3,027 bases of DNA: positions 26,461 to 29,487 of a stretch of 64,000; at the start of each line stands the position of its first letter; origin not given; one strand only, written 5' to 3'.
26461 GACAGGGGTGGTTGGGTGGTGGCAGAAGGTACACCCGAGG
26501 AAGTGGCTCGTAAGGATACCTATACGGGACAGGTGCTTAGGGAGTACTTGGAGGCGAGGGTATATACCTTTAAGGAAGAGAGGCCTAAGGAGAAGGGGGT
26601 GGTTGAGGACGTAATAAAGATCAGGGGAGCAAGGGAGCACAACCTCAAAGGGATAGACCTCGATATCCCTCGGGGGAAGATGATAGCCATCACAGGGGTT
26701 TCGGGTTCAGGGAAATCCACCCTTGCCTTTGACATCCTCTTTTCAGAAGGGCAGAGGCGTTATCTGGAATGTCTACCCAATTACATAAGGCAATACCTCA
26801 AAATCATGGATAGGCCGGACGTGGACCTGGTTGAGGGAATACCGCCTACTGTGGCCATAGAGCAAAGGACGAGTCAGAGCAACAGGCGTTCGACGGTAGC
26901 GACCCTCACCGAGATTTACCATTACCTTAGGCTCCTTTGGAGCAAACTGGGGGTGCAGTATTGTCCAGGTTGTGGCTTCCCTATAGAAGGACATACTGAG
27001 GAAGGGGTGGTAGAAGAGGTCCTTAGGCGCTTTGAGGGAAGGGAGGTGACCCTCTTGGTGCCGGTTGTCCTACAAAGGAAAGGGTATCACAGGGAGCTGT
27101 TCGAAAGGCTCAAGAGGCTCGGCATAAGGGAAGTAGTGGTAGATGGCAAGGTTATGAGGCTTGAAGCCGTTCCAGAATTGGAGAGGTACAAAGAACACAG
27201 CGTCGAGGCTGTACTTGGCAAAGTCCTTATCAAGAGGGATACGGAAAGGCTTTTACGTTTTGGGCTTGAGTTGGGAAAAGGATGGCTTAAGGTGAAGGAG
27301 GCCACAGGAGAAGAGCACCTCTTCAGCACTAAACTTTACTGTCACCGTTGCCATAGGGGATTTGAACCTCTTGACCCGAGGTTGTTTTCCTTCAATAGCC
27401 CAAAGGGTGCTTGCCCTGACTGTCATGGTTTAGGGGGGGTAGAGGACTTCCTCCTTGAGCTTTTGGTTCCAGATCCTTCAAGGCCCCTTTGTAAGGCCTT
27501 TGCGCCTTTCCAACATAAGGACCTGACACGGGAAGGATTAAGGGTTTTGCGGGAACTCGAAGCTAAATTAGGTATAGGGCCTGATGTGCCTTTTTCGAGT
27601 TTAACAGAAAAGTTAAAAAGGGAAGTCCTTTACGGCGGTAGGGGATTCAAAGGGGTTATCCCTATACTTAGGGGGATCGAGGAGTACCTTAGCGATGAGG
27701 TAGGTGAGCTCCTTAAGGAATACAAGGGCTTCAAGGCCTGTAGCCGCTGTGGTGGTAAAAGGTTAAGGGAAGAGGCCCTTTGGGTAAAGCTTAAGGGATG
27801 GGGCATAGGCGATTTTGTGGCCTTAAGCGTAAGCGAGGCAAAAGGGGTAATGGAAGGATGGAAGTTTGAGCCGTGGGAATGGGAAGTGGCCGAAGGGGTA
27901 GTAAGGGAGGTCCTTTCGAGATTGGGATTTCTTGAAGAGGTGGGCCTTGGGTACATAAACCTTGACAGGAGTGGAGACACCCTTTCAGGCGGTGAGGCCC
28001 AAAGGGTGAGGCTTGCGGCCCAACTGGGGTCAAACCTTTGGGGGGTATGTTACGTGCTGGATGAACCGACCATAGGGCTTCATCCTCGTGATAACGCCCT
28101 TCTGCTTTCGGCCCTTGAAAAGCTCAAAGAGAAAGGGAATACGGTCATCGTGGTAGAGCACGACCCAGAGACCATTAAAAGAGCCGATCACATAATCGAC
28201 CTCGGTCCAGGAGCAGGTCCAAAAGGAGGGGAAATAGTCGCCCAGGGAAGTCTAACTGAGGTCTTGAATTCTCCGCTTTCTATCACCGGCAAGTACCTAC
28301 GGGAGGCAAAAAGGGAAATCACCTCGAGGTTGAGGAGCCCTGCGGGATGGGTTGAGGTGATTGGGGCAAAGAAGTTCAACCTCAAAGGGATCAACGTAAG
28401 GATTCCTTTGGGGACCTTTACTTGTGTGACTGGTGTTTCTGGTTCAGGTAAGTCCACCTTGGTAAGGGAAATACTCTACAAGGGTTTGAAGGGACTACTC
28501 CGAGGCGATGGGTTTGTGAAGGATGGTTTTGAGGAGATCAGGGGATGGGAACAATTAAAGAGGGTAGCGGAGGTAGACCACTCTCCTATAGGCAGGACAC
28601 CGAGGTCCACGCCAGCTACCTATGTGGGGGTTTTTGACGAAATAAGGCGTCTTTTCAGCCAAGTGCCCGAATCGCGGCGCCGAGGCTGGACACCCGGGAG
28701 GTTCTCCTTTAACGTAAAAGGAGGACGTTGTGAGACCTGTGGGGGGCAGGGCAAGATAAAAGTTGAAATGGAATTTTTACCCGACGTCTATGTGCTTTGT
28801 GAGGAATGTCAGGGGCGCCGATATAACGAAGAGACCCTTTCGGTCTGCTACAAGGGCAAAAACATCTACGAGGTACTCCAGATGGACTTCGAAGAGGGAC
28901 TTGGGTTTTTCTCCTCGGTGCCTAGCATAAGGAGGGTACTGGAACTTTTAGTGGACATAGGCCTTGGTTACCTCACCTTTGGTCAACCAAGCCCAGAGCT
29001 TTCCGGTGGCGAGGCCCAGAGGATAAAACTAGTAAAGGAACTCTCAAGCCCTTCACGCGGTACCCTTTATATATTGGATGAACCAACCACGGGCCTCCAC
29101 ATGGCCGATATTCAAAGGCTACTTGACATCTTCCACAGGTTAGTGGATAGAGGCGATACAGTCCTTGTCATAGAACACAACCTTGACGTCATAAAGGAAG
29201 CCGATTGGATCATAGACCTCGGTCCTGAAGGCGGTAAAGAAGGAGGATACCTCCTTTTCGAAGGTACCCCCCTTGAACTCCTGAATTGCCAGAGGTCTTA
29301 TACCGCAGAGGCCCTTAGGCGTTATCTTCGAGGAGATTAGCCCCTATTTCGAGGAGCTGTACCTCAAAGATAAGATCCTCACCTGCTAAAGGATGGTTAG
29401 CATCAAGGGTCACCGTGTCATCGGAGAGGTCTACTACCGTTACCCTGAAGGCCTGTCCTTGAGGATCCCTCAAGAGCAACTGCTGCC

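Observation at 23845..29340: Single-chain double UvrA: two complete UvrA units (four ABC ATPase modules) fused head-to-tail in one 1831-aa ORF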

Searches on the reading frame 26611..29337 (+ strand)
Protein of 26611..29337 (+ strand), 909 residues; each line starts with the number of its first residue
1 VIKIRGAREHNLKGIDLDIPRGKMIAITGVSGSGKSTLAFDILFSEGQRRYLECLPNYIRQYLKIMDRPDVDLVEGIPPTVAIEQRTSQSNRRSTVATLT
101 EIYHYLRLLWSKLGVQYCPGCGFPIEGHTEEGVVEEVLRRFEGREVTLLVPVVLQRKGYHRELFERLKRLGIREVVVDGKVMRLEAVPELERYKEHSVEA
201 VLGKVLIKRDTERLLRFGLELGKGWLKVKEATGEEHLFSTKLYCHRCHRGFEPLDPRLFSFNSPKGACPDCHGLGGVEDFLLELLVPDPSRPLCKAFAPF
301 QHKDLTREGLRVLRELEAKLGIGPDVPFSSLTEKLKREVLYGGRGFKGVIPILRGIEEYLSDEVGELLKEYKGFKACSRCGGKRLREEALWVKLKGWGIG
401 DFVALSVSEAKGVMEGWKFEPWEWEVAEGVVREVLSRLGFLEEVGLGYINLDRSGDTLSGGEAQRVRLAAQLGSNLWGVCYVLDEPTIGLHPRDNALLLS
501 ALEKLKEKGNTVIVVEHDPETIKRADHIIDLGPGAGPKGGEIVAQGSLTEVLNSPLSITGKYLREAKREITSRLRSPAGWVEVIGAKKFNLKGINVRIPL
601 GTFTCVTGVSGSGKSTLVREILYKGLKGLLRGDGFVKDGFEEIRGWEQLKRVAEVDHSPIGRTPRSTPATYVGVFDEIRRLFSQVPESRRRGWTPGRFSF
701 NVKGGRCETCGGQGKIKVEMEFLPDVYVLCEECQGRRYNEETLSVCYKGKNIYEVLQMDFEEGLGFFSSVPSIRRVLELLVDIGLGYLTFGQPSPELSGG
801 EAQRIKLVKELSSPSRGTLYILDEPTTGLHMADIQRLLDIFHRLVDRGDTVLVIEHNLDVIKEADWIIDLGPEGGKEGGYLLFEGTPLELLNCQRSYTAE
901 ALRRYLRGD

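Call 3: search_protein_families(library=pfam, proteins=[window:26611-29337:+], max_evalue=0.01)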
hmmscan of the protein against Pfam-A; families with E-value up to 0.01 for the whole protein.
window:26611-29337:+ (909 aa): 26 families (the best 25 are shown)
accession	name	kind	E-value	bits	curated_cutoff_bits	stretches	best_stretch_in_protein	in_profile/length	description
PF00005.33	ABC_tran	-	1.6e-20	74.6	25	1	12-39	1-28/137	ABC transporter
PF17760.6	UvrA_inter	-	1.9e-17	63.5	23.3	1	130-229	3-106/109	UvrA interaction domain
PF13304.12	AAA_21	-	2.2e-10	41.6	27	0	481-522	262-303/304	AAA domain, putative AbiEii toxin, Type IV TA system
PF02463.25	SMC_N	-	2.9e-09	37.1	40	0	199-530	124-210/220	RecF/RecN/SMC N terminal domain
PF13555.12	AAA_29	-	1.6e-08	34.6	27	1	14-38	14-38/61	P-loop containing region of AAA domain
PF13191.12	AAA_16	-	7.7e-08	33.5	32.6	0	601-622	24-45/167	AAA ATPase domain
PF06745.19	ATPase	-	2.5e-06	27.5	26.6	0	597-627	15-45/231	KaiC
PF13481.12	AAA_25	-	1e-05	25.7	27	0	18-43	29-54/195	AAA domain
PF13238.12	AAA_18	-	2.3e-05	25.3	29.4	0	25-169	1-110/128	AAA domain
PF17755.6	UvrA_DNA-bind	-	2.8e-05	24.8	23.2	1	283-344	3-64/110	UvrA DNA-binding domain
PF13401.12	AAA_22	-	4.1e-05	24.3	27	0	602-623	6-27/130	AAA domain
PF05729.18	NACHT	-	5.9e-05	23.4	26.7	0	604-624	3-23/167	NACHT domain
PF13476.12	AAA_23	-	8.7e-05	23.7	27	0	2-38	2-35/201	AAA domain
PF13671.12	AAA_33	-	0.00012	22.8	27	0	606-623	4-21/143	AAA domain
PF01443.25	Viral_helicase1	-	0.00015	22.1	21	0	605-624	2-21/228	Viral superfamily 1 RNA helicase core domain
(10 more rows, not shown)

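Call 4: search_protein_families(library=ncbifam, proteins=[window:26611-29337:+], max_evalue=0.001)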
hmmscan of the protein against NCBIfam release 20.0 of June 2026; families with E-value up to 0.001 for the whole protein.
window:26611-29337:+ (909 aa): 184 families (the best 25 are shown)
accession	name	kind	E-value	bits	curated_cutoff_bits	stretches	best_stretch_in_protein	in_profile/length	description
NF001503.0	PRK00349.1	equivalog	0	1146.9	1147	1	2-906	6-941/943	excinuclease ABC subunit UvrA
TIGR00630.1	uvra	equivalog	0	1116.4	729.8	1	2-890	2-923/924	excinuclease ABC subunit UvrA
NF001885.0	PRK00635.1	equivalog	1.5e-180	602.5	3054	2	369-907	391-920/1809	excinuclease ABC subunit A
TIGR03608.1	L_ocin_972_ABC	subfamily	9.1e-41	139.6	254.85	3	440-531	118-206/206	putative bacteriocin export ABC transporter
TIGR02857.1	CydD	equivalog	2e-39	136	435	3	438-531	435-529/529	thiol reductant ABC exporter subunit CydD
TIGR04521.1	ECF_ATPase_2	equivalog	2.7e-38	131.6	330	4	418-555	107-236/279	energy-coupling factor transporter ATPase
NF040873.1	AztA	equivalog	2.3e-37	128.4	220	3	441-531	104-191/191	zinc ABC transporter ATP-binding protein AztA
TIGR04520.1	ECF_ATPase_1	equivalog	8.6e-34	117.2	315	4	442-554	122-226/269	energy-coupling factor transporter ATPase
TIGR02673.1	FtsE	equivalog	1.4e-32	113.2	264.85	2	774-863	116-202/214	cell division ATP-binding protein FtsE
NF010068.0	PRK13548.1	equivalog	8.3e-32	110.3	261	2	452-554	132-233/261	heme ABC transporter ATP-binding protein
NF007826.0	PRK10535.1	equivalog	1.4e-30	106.2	966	3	433-534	127-219/648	macrolide ABC transporter ATP-binding protein/permease MacB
TIGR02315.1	ABC_phnC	equivalog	7.9e-30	104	266.1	4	438-533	127-221/243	phosphonate ABC transporter ATP-binding protein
TIGR01166.1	cbiO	subfamily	9.4e-30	103.5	211.8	2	452-519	122-187/190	cobalt ABC transporter, ATP-binding protein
TIGR01842.1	type_I_sec_PrtD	subfamily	1.1e-29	103.3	510.15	3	451-535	448-530/544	type I secretion system permease/ATPase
TIGR03873.1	F420-0_ABC_ATP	hypoth_equivalog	3.1e-29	102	372.4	2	452-553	132-226/256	putative F420-0 ABC transporter ATP-binding protein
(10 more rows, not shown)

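Call 8: search_solved_structures(query=window:26611-29337:+, max_evalue=1e-20)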
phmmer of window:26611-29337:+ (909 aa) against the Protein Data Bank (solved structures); distinct sequences matched with E-value up to 1e-20: 11.
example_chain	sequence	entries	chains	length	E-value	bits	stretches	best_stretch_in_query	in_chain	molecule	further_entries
3pih_A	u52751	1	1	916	1.1e-287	960.5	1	2-904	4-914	UvrABC system protein A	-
2r6f_A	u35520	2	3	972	4.6e-283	945.2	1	3-907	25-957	Excinuclease ABC subunit A | Excinuclease ABC, A subunit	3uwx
9gxk_A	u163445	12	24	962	9.6e-275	917.7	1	2-906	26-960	UvrABC system protein A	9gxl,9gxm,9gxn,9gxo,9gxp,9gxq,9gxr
9gxw_A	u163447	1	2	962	5.5e-274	915.2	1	2-906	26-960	UvrABC system protein A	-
9gxu_A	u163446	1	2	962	5.8e-274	915.1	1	2-906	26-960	UvrABC system protein A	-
3zqj_A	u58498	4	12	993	1.6e-263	880.5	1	4-905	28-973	UVRABC SYSTEM PROTEIN A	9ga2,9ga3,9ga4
9ga5_A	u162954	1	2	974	2.3e-263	880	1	4-902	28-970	UvrABC system protein A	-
3ux8_A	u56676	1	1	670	2.4e-235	787.3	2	396-907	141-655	Excinuclease ABC, A subunit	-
6n9l_A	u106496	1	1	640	8.9e-223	745.7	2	392-904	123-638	UvrABC system protein A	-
2vf7_A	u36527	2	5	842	1.4e-193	649.2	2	366-907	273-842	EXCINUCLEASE ABC, SUBUNIT A. | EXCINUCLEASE ABC SUBUNIT A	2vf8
7sh1_A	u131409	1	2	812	1.3e-144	487.1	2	365-906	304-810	Excinuclease ABC subunit UvrA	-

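Call 46: search_protein_representatives(protein=window:26611-29337:+)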
Query: 909 residues. Proteins with E-value up to 0.001 (for the whole library): 88321; up to 1e-10: 32779; up to 1e-30: 10557. The best 150 are listed.
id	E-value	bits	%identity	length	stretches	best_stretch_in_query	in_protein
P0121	0.0e+00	1660.3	48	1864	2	2-909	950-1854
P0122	0.0e+00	1647.6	47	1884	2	1-906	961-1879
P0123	0.0e+00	1642.6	48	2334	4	235-906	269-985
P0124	0.0e+00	1595.9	49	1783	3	2-908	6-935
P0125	0.0e+00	1583.3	47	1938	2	2-901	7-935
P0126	0.0e+00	1572.0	46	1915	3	2-908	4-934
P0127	0.0e+00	1562.0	46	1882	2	1-904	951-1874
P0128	0.0e+00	1560.3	46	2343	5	337-906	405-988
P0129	0.0e+00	1549.0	46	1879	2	2-904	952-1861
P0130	0.0e+00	1544.7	45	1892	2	2-906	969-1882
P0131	0.0e+00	1540.4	47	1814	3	2-906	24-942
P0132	0.0e+00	1536.5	46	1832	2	2-860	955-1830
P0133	0.0e+00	1529.4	46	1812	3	4-907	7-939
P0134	0.0e+00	1511.3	47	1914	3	4-891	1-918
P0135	0.0e+00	1510.4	45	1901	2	2-906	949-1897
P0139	0.0e+00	1485.8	44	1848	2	3-903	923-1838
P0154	0.0e+00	1413.0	45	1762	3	2-906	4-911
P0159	0.0e+00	1389.6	43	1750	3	2-907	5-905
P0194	0.0e+00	1209.4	39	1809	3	2-902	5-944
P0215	0.0e+00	1107.5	37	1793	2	3-891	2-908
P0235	0.0e+00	1054.9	42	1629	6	346-908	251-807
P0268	6.4e-279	944.8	35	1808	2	2-905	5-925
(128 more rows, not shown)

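Call 56: search_protein_families(library=ncbifam, proteins=[P0268, P0215, P0133, P0194, P0235], max_evalue=1e-150)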
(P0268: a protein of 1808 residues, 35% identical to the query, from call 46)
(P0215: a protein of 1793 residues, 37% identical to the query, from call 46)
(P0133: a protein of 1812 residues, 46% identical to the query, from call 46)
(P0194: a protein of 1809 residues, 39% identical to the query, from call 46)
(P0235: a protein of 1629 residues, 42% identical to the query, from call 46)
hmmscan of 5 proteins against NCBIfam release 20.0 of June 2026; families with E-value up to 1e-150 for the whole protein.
P0268 (1808 aa): 3 families
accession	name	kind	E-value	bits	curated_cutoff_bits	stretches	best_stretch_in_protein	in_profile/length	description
TIGR00630.1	uvra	equivalog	0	1456.6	729.8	2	5-911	2-923/924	excinuclease ABC subunit UvrA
NF001503.0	PRK00349.1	equivalog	0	1435.1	1147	2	4-926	5-941/943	excinuclease ABC subunit UvrA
NF001885.0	PRK00635.1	equivalog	0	1040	3054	1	1-1795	1-1777/1809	excinuclease ABC subunit A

P0215 (1793 aa): 3 families
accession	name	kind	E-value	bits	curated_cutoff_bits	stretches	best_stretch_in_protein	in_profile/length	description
TIGR00630.1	uvra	equivalog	0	1615.5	729.8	1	3-908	4-924/924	excinuclease ABC subunit UvrA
NF001503.0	PRK00349.1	equivalog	0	1593.8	1147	1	2-919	7-938/943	excinuclease ABC subunit UvrA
NF001885.0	PRK00635.1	equivalog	0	1227.6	3054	1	2-1226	7-1222/1809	excinuclease ABC subunit A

P0133 (1812 aa): 3 families
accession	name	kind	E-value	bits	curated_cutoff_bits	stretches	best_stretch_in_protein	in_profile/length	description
NF001503.0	PRK00349.1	equivalog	0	2405.6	1147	2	1-939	2-942/943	excinuclease ABC subunit UvrA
TIGR00630.1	uvra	equivalog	0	2320.2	729.8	2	4-922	1-923/924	excinuclease ABC subunit UvrA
NF001885.0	PRK00635.1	equivalog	0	1341.1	3054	1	13-1206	14-1169/1809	excinuclease ABC subunit A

P0194 (1809 aa): 3 families
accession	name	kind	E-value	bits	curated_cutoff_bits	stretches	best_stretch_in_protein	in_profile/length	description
NF001503.0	PRK00349.1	equivalog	0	1726.6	1147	2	3-944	4-937/943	excinuclease ABC subunit UvrA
TIGR00630.1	uvra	equivalog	0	1671.7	729.8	2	4-932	1-923/924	excinuclease ABC subunit UvrA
NF001885.0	PRK00635.1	equivalog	1.6e-300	1000.3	3054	0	5-1002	6-968/1809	excinuclease ABC subunit A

P0235 (1629 aa): 3 families
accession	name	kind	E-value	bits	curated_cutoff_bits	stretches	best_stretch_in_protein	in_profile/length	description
NF001503.0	PRK00349.1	equivalog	0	1551.8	1147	2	127-806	265-942/943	excinuclease ABC subunit UvrA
TIGR00630.1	uvra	equivalog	0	1545.3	729.8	2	126-790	262-924/924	excinuclease ABC subunit UvrA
NF001885.0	PRK00635.1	equivalog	3.9e-300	999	3054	1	125-847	255-963/1809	excinuclease ABC subunit A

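Call 64: list_cluster_members(proteins=[P0121, P0122, P0127, P0130, P0131, P0139, P0154, P0159, P0115, P0009])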
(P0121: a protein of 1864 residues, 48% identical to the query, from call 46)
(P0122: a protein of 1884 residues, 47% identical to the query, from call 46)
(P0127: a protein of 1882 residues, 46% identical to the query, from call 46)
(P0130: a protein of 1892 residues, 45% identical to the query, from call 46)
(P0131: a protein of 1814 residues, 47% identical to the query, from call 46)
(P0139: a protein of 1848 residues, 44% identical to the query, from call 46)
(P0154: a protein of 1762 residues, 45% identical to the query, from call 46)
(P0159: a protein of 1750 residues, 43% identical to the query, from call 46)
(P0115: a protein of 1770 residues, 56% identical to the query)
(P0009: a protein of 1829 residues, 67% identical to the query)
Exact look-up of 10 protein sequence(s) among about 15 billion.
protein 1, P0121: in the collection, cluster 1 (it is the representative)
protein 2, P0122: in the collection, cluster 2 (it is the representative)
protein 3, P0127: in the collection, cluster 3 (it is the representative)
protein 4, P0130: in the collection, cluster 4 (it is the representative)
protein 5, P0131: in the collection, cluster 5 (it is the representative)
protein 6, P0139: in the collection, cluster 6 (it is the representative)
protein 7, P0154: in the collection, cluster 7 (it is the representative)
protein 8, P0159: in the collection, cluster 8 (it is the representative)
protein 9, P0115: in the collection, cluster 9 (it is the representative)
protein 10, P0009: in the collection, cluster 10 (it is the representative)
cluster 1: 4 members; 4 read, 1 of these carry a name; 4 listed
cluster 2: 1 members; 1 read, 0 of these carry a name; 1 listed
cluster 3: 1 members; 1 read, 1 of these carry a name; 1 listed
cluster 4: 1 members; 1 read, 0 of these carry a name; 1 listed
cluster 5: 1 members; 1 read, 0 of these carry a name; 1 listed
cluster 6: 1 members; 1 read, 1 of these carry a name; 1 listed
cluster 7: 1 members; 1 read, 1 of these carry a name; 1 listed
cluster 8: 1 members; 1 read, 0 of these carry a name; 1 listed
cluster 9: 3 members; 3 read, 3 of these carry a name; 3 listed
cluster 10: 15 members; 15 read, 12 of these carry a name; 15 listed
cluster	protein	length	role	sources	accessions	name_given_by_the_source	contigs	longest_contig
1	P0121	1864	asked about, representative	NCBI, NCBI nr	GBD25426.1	UvrABC system protein A [bacterium HR30]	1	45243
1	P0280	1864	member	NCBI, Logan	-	-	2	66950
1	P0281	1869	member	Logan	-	-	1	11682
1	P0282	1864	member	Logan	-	-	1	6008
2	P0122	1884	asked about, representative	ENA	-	-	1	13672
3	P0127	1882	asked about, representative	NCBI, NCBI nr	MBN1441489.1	MAG: excinuclease ABC subunit UvrA, partial [Planctomycetes bacterium] | excinuclease ABC subunit UvrA [Planctomycetota bacterium]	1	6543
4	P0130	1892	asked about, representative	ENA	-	-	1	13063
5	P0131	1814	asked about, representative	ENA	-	-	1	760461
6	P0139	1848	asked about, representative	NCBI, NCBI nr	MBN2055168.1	excinuclease ABC subunit UvrA [bacterium] | excinuclease ABC subunit UvrA [candidate division CSSED10-310 bacterium]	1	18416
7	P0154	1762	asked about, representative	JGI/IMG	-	excinuclease ABC subunit A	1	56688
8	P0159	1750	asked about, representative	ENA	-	-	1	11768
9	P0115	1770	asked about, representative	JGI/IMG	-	excinuclease ABC subunit A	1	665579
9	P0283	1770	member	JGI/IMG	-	excinuclease ABC subunit A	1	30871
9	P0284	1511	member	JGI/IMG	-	excinuclease ABC subunit A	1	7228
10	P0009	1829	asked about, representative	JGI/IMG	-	excinuclease ABC subunit A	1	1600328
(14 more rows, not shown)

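Call 89: predict_structure(alignment_id=A3)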
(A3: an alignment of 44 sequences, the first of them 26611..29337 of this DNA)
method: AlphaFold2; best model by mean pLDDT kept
length: 909 residues; sequences in the alignment: 44
mean_pLDDT: 86.8   pTM: 0.78
mean pLDDT of the five models: 86.8, 86.4, 83.9, 81.4, 81.0
residues with pLDDT >= 90: 478; 70-90: 365; 50-70: 46; < 50: 20
segments of 3 or more residues with pLDDT < 50: 62-65, 86-91, 93-95, 720-725
pLDDT, mean of each block of 10 residues (from residue 1): 89 88 93 84 82 65 58 87 54 55 91 94 92 92 93 83 90 89 85 83 90 92 91 89 91 88 86 86 81 87 86 92 90 92 90 85 74 85 90 94 92 94 93 93 89 75 84 84 85 91 92 91 94 72 92 91 87 94 90 94 94 89 88 67 91 88 84 93 94 92 87 74 54 90 93 93 94 94 89 82 91 87 87 89 94 94 96 73 95 92 89
secondary structure, 60 per line:
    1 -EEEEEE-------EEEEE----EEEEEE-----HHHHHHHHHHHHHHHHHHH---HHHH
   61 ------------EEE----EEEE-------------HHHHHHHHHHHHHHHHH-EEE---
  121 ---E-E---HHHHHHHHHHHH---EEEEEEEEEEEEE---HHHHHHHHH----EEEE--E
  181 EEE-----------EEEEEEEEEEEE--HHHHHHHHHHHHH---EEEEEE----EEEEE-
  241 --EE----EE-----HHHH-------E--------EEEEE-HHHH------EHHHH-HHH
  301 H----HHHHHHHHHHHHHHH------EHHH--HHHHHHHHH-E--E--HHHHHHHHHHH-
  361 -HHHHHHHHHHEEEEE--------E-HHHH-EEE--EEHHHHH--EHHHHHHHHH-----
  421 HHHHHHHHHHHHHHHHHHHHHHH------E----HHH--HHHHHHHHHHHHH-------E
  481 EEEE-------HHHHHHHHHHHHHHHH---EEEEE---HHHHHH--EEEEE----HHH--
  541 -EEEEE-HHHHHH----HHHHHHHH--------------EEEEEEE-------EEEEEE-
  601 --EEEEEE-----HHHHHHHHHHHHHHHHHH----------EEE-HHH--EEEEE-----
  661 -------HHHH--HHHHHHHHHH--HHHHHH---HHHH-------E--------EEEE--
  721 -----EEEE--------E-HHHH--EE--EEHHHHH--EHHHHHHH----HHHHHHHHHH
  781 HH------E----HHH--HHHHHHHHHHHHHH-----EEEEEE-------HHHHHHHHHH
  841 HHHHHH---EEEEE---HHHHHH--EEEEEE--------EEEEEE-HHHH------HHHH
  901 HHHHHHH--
elements in order (helices of 4 or more, strands of 3 or more residues): E2-7 E15-19 E24-29 H35-53 H57-60 E73-75 E80-83 H97-113 E115-117 H130-141 E145-157 H161-169 E174-177 E180-183 E195-206 H209-221 E225-230 E235-239 H256-259 E276-280 H282-285 H293-296 H298-301 H306-320 H333-341 H349-359 H362-371 E372-376 H387-390 E392-394 H399-403 H407-415 H421-443 H460-472 E480-484 H492-507 E511-515 H519-524 E527-531 E542-546 H548-553 H558-565 E580-586 E594-599 E603-608 H614-631 E642-644 E651-655 H668-671 H674-683 H686-691 H695-698 E715-718 E726-729 H740-743 H752-756 H760-766 H771-782 H799-812 E818-823 H831-846 E850-854 H858-863 E866-871 E880-885 H887-890 H897-907

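Call 93: fold_search(model_id=the predicted structure, library=pdb)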
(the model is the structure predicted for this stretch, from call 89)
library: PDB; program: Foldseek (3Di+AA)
matches with E <= 10: 1510; with E <= 0.001: 1093
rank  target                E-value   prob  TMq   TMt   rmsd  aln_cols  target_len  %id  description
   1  3uwx_A               2.1e-102  1.00  0.80  0.77  11.8       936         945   49  Crystal structure of UvrA-UvrB complex (released 2012-02-08)
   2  2r6f_A                6.7e-99  1.00  0.81  0.82   7.2       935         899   48  Crystal Structure of Bacillus stearothermophilus UvrA (released 2008-01-08)
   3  3zqj_A                3.2e-93  1.00  0.88  0.84   4.6       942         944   47  Mycobacterium tuberculosis UvrA (released 2011-06-22)
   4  2r6f_B                1.2e-91  1.00  0.80  0.82   7.4       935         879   47  Crystal Structure of Bacillus stearothermophilus UvrA (released 2008-01-08)
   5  3pih_A                6.4e-91  1.00  0.72  0.78   9.4       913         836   46  T. maritima UvrA in complex with fluorescein-modified DNA (released 2011-01-19)
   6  3zqj_D                2.4e-90  1.00  0.89  0.87   3.8       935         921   47  Mycobacterium tuberculosis UvrA (released 2011-06-22)
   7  3zqj_B                1.8e-89  1.00  0.87  0.86   4.3       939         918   47  Mycobacterium tuberculosis UvrA (released 2011-06-22)
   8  3zqj_E                8.8e-88  1.00  0.86  0.85   4.9       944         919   47  Mycobacterium tuberculosis UvrA (released 2011-06-22)
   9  3zqj_C                1.2e-86  1.00  0.85  0.87   4.1       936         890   45  Mycobacterium tuberculosis UvrA (released 2011-06-22)
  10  9gxs_A                3.2e-86  1.00  0.70  0.79   6.6       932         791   43  C. thermocellum UvrA in complex with DNA with a fluorescein modification (basal conformation) (released 2025-12-24)
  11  9gxw_A                8.9e-86  1.00  0.70  0.79   6.3       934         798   43  C. thermocellum UvrA (K39A) in complex with DNA with a fluorescein modification and AMPPNP (basal conformation) (released 2025-12-24)
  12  9gxp_A                8.8e-85  1.00  0.70  0.79   6.3       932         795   43  C. thermocellum UvrA in complex with DNA with an abasic site (basal conformation) (released 2025-12-24)
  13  9gxv_A                3.3e-83  1.00  0.70  0.80   6.7       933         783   42  C. thermocellum UvrA in complex with DNA with a fluorescein modification and ADP (basal conformation) (released 2025-12-24)
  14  9gxl_A                7.5e-82  1.00  0.70  0.89   5.2       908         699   43  C. thermocellum UvrA in complex with AMPPNP (basal conformation) (released 2025-12-24)
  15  9ga5_A                1.1e-81  1.00  0.72  0.82   6.0       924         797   44  MtUvrA2 bound to endogenous E. coli DNA (released 2025-04-23)
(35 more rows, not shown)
